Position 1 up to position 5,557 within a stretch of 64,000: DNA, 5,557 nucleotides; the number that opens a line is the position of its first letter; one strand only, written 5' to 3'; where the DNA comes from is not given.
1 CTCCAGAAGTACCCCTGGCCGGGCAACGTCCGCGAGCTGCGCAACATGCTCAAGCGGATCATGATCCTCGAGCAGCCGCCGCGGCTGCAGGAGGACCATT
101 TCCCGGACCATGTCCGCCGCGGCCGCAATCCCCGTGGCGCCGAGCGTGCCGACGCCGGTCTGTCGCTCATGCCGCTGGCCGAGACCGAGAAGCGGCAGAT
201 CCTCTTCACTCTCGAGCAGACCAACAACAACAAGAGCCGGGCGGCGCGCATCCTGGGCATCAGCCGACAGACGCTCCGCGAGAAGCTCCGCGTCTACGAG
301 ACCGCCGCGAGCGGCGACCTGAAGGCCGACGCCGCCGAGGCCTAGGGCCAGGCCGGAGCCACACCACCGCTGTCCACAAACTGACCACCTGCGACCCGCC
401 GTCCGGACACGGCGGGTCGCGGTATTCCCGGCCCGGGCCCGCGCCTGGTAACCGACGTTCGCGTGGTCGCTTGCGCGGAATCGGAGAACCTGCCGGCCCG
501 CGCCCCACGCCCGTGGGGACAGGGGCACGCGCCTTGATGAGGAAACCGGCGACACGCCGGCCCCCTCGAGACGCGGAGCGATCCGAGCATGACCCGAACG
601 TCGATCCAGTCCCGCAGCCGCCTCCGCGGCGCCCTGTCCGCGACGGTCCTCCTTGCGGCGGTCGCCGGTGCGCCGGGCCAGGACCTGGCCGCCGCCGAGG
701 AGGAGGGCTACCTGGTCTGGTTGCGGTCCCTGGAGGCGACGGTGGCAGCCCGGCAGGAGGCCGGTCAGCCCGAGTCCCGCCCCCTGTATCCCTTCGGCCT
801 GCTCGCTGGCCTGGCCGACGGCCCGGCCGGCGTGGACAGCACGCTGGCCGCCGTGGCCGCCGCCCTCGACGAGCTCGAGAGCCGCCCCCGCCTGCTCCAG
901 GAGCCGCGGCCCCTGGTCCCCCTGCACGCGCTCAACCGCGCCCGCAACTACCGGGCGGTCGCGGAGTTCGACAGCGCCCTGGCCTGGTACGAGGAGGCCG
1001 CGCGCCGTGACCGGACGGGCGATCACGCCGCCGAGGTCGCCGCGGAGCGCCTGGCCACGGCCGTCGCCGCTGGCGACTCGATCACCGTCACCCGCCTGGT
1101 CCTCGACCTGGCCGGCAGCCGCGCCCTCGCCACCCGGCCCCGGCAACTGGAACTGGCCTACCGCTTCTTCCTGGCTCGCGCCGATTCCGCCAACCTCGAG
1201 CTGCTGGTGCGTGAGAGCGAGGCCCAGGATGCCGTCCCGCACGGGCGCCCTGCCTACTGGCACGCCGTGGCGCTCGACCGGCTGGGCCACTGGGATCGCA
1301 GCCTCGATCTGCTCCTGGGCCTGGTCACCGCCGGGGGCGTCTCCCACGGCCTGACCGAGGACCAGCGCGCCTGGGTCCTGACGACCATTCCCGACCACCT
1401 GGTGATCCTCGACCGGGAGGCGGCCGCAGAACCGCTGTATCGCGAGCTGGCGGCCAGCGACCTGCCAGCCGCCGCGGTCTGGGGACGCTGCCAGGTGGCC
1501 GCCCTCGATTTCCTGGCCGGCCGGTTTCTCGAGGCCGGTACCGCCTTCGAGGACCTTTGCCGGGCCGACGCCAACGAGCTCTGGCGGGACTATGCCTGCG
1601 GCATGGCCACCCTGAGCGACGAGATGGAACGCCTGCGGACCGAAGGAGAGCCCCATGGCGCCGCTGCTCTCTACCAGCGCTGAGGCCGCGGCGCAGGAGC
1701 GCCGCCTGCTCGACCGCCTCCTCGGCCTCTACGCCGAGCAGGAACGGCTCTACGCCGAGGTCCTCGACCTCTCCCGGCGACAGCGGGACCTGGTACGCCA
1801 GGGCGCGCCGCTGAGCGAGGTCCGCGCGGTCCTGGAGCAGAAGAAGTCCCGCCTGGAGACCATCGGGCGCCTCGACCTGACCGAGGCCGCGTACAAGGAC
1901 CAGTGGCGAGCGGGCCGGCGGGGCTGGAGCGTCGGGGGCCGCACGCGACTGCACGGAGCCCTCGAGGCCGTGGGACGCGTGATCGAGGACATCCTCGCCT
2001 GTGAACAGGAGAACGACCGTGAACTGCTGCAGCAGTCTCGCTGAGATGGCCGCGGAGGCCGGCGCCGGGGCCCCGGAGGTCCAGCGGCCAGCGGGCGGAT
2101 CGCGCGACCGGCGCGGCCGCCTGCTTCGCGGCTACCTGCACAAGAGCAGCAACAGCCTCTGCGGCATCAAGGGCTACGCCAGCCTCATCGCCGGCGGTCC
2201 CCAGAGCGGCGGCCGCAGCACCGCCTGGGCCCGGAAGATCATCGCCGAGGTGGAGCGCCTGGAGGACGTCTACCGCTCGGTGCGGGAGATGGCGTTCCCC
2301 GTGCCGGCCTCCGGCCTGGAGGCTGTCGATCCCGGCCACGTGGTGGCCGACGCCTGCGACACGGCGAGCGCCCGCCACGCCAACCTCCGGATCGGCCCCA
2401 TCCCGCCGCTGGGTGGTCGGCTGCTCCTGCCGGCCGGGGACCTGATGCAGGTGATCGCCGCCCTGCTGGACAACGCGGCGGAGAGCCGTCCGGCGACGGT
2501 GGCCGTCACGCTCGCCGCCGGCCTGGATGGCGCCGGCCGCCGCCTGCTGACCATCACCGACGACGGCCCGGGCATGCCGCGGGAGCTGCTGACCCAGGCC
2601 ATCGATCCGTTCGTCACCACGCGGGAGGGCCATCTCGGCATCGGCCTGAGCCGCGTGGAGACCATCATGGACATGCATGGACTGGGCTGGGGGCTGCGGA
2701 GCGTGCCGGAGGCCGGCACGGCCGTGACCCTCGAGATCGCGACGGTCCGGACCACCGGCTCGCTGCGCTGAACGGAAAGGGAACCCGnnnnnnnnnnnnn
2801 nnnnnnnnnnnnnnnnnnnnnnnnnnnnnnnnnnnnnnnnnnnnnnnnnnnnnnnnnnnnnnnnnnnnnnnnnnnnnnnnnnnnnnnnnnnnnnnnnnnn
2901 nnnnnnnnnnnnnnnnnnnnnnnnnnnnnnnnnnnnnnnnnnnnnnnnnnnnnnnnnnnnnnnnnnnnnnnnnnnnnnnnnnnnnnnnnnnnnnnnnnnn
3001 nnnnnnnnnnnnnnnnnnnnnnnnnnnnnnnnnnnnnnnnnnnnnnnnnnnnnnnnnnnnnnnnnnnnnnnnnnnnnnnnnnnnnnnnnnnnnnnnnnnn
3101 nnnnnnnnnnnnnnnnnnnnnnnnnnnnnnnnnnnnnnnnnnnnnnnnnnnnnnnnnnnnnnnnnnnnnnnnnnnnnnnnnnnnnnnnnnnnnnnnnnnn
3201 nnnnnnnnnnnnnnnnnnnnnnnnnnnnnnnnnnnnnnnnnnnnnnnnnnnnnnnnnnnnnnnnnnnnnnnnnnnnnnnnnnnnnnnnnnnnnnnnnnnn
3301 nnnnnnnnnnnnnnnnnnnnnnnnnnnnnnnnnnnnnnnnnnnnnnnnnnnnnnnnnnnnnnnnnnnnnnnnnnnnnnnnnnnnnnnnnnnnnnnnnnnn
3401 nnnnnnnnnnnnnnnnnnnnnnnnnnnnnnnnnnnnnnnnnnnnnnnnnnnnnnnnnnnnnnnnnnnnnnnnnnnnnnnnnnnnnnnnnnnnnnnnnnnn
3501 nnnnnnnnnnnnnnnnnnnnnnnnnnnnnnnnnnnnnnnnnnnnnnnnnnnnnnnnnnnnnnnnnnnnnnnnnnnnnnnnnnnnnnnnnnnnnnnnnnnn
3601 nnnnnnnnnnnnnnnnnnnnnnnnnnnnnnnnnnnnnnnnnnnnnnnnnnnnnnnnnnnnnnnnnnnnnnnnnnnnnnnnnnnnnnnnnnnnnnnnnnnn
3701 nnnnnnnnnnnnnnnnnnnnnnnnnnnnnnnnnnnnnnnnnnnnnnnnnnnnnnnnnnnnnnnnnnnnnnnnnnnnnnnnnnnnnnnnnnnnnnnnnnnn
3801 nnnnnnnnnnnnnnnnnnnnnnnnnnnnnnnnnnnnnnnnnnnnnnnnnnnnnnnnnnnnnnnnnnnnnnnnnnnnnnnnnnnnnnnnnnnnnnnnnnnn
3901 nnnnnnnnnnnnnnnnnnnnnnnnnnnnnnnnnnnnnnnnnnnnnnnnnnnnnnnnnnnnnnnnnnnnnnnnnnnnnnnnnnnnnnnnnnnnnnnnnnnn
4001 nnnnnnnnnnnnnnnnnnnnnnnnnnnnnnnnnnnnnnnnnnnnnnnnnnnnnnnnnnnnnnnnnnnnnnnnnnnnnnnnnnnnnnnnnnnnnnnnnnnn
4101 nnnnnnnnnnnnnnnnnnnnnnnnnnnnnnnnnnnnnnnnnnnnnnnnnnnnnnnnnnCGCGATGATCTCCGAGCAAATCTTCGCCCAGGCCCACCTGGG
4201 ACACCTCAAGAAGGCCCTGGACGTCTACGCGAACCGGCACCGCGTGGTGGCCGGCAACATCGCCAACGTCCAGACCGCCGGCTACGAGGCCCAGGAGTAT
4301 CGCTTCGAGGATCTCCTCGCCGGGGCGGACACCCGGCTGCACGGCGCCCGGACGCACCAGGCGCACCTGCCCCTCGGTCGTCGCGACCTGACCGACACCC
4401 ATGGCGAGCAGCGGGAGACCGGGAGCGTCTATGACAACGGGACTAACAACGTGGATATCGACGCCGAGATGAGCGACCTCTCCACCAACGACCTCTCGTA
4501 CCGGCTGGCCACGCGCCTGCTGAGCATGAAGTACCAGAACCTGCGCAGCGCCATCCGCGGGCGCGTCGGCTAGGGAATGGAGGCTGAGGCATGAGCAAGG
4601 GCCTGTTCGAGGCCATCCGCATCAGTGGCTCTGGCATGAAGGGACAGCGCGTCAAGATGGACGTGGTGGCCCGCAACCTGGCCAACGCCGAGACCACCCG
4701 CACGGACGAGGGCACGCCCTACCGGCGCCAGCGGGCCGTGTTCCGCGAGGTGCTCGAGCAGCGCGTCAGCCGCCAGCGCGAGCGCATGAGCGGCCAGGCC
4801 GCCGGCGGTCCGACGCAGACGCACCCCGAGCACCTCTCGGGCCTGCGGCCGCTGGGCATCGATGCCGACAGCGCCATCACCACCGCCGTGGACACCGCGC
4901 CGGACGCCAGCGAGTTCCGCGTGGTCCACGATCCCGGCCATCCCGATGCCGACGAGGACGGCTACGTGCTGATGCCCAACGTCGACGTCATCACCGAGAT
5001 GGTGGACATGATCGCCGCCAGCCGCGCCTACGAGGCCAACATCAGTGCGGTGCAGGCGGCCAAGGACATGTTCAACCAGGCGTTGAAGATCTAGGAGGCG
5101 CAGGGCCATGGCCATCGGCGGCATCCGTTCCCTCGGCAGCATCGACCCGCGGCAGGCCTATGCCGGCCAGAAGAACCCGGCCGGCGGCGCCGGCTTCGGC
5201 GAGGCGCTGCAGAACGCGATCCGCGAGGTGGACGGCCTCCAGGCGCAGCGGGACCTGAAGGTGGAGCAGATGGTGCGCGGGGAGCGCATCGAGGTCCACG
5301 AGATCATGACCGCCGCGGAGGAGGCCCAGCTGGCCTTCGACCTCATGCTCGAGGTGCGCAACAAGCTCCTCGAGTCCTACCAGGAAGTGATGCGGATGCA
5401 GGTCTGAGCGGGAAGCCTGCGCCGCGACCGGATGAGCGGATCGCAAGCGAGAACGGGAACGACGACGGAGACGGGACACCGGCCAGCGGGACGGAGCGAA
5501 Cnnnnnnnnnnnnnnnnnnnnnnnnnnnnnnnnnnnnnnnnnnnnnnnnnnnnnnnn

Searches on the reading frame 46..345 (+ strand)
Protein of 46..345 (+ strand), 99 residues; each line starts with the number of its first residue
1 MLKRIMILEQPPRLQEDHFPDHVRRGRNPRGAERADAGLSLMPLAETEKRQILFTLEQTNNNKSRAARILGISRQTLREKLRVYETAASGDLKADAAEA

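Call 78: search_protein_families(library=pfam, max_evalue=0.00001, proteins=[window:46-345:+])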
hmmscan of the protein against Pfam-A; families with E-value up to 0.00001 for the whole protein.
window:46-345:+ (99 aa): 1 family
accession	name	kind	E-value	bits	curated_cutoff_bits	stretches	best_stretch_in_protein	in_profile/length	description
PF02954.25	HTH_8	-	7e-15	54.9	22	1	44-84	2-42/42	Bacterial regulatory protein, Fis family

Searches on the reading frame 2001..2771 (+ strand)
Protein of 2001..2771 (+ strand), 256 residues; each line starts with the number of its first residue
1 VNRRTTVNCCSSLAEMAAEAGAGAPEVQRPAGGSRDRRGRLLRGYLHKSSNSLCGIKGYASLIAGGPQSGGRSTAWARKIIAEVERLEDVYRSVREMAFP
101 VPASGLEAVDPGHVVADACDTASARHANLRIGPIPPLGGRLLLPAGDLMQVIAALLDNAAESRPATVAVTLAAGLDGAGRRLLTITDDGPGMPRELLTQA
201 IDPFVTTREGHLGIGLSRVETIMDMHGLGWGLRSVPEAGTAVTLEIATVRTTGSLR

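Call 78: search_protein_families(library=pfam, max_evalue=0.00001, proteins=[window:2001-2771:+])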
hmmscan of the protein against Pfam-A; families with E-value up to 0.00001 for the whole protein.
window:2001-2771:+ (256 aa): 1 family
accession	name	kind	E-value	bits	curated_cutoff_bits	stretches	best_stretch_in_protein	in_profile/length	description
PF02518.31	HATPase_c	-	3.4e-15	56.9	26.4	1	147-246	5-107/111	Histidine kinase-, DNA gyrase B-, and HSP90-like ATPase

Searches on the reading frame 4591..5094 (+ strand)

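Call 78: search_protein_families(library=pfam, max_evalue=0.00001, proteins=[window:4591-5094:+])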
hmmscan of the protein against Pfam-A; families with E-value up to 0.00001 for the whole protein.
window:4591-5094:+ (167 aa): 2 families
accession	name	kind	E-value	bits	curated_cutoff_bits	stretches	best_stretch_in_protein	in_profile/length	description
PF06429.18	Flg_bbr_C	-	6.6e-16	58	23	1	123-166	2-45/46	Flagellar basal body rod FlgEFG protein C-terminal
PF00460.25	Flg_bb_rod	-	4.3e-06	27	20.7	0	9-36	1-28/31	Flagella basal body rod protein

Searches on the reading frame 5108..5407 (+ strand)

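Call 78: search_protein_families(library=pfam, max_evalue=0.00001, proteins=[window:5108-5407:+])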
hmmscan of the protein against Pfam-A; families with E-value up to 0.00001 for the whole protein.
window:5108-5407:+ (99 aa): 1 family
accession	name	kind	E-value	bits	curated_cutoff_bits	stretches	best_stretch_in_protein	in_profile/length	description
PF02049.23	FliE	-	8e-26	90.5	22.4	1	18-99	8-89/89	Flagellar hook-basal body complex protein FliE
